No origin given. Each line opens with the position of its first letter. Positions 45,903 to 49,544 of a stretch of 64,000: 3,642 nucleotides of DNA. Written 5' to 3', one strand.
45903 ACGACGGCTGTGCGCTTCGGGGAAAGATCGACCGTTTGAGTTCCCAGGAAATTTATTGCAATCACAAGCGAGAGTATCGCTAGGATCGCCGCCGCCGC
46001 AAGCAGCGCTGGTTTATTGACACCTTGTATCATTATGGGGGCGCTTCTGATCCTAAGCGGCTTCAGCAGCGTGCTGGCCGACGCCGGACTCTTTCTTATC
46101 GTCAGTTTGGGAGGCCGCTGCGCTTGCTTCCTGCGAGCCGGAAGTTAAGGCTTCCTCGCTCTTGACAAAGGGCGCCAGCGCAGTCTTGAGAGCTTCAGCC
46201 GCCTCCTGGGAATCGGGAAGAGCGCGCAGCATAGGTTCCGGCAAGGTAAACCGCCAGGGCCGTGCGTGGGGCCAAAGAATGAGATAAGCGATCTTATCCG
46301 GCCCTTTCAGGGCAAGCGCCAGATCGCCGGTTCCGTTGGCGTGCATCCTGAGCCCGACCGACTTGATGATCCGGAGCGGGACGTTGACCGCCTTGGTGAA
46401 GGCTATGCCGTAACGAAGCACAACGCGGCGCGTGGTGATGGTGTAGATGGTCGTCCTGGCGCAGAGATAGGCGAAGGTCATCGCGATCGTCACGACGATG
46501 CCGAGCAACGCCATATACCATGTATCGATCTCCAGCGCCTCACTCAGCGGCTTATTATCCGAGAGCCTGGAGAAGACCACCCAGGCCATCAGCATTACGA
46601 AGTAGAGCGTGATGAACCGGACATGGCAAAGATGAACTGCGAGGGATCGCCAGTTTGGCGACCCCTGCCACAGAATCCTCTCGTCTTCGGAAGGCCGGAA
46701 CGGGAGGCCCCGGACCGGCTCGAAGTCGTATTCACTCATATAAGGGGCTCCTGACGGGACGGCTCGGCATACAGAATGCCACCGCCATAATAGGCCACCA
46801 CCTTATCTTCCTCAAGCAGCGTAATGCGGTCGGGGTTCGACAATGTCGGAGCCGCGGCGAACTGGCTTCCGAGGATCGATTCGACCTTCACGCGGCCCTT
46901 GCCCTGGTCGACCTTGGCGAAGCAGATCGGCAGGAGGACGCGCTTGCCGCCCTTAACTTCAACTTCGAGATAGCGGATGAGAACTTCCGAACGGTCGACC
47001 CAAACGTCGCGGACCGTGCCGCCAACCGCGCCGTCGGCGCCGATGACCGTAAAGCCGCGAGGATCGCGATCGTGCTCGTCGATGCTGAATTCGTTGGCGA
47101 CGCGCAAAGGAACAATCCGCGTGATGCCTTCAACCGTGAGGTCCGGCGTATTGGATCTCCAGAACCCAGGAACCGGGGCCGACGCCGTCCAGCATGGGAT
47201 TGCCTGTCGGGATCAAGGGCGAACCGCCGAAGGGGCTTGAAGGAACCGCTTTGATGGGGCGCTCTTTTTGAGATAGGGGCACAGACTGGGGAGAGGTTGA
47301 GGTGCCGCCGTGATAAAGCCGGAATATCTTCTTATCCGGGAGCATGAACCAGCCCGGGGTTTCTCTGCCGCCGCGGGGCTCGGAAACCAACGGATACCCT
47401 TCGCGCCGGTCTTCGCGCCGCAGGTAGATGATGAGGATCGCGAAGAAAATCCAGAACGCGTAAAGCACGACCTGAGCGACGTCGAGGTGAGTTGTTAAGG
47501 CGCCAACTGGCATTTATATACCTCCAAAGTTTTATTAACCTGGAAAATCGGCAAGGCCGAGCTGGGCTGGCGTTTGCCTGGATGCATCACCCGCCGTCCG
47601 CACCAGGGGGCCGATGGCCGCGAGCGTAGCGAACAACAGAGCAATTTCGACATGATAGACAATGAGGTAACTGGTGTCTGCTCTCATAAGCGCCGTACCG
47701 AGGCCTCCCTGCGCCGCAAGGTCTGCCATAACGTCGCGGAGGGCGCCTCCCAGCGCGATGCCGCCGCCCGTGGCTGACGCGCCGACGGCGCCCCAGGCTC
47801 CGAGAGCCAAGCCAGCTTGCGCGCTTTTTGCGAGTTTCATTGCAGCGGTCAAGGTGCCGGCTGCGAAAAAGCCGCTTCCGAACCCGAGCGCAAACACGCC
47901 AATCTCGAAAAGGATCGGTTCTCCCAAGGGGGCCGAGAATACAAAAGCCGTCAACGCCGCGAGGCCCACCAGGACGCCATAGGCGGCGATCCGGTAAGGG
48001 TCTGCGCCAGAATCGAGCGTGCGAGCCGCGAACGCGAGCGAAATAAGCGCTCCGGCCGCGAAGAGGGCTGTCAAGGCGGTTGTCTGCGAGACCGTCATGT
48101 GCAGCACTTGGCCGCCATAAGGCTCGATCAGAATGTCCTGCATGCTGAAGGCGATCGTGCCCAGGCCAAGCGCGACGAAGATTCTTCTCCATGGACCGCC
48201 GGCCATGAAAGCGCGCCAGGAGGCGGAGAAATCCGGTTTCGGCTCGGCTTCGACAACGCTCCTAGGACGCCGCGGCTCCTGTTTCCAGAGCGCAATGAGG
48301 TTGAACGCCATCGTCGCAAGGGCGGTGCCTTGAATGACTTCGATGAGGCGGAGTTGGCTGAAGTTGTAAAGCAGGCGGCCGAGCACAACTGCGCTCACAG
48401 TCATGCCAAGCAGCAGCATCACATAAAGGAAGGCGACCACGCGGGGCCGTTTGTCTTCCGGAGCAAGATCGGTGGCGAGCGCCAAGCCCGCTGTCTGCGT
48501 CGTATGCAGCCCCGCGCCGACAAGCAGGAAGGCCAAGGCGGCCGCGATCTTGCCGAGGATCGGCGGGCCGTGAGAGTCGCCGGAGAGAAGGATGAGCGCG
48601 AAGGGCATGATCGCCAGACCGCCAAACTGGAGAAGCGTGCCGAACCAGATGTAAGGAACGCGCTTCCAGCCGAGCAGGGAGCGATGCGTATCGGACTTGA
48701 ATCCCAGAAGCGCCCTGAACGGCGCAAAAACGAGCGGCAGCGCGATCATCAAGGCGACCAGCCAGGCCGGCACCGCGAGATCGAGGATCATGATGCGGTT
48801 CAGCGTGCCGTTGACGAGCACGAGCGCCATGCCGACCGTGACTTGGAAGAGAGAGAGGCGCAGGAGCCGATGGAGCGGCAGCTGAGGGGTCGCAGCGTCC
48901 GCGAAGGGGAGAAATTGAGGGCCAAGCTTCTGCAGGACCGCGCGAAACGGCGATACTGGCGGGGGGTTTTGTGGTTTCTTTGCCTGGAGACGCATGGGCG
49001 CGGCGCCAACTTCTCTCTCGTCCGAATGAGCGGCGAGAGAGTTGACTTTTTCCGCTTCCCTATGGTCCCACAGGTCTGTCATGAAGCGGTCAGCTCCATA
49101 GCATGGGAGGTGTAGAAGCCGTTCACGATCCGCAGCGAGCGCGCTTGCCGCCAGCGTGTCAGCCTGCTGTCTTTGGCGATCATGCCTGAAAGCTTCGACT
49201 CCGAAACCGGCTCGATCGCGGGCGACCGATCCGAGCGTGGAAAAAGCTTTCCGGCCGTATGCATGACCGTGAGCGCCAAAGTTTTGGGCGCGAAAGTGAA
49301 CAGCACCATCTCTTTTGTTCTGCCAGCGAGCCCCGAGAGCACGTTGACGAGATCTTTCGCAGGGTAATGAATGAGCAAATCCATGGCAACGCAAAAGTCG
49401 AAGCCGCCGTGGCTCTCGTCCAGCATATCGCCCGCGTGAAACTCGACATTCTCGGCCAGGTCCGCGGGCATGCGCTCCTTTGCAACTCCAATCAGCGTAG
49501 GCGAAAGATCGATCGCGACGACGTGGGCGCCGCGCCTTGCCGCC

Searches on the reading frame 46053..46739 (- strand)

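Call 8: search_protein_families(library=ncbifam, max_evalue=1e-10, proteins=[window:46053-46739:-])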
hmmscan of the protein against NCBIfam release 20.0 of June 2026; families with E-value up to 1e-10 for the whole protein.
window:46053-46739:- (228 aa): 1 family
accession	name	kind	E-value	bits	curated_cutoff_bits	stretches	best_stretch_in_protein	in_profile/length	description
NF040894.1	puhB_PGC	equivalog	4.4e-63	212.3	110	1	5-176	5-176/176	photosynthetic complex putative assembly protein PuhB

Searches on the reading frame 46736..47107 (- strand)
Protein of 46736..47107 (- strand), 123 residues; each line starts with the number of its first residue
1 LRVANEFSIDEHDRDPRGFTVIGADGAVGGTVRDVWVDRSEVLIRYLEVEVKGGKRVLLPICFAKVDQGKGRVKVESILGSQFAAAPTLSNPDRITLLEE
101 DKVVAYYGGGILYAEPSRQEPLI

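Call 72: search_protein_families(library=ncbifam, max_evalue=1e-8, proteins=[window:46736-47107:-])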
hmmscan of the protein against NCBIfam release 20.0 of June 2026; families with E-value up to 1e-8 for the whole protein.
window:46736-47107:- (123 aa): 1 family
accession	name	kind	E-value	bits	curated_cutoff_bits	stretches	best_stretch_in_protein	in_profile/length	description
TIGR01150.2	puhA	equivalog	1.8e-51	175.1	200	1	1-123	136-262/262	photosynthetic reaction center subunit H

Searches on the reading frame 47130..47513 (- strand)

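Call 72: search_protein_families(library=ncbifam, max_evalue=1e-8, proteins=[window:47130-47513:-])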
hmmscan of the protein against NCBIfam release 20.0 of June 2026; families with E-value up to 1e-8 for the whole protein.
window:47130-47513:- (127 aa): 1 family
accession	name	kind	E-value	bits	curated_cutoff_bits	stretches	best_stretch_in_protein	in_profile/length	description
TIGR01150.2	puhA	equivalog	1.7e-40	139.1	200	1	4-118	2-118/262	photosynthetic reaction center subunit H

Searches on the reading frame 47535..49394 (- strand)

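Call 8: search_protein_families(library=ncbifam, max_evalue=1e-10, proteins=[window:47535-49394:-])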
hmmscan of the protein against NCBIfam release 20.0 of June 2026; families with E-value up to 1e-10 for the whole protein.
window:47535-49394:- (619 aa): 0 families

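Call 72: search_protein_families(library=ncbifam, max_evalue=1e-8, proteins=[window:47535-49394:-])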
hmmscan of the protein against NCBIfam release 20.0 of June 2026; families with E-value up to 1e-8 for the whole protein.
window:47535-49394:- (619 aa): 0 families

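Call 83: search_protein_families(library=pfam, proteins=[window:47535-49394:-], max_evalue=0.0001)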
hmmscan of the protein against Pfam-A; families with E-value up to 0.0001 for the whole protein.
window:47535-49394:- (619 aa): 2 families
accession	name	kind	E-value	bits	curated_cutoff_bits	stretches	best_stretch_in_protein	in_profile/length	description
PF03209.21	PUCC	-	9.2e-137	456.7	21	1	197-600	1-399/401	PUCC protein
PF07690.21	MFS_1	-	1.3e-20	74.1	33.4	1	286-542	89-343/347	Major Facilitator Superfamily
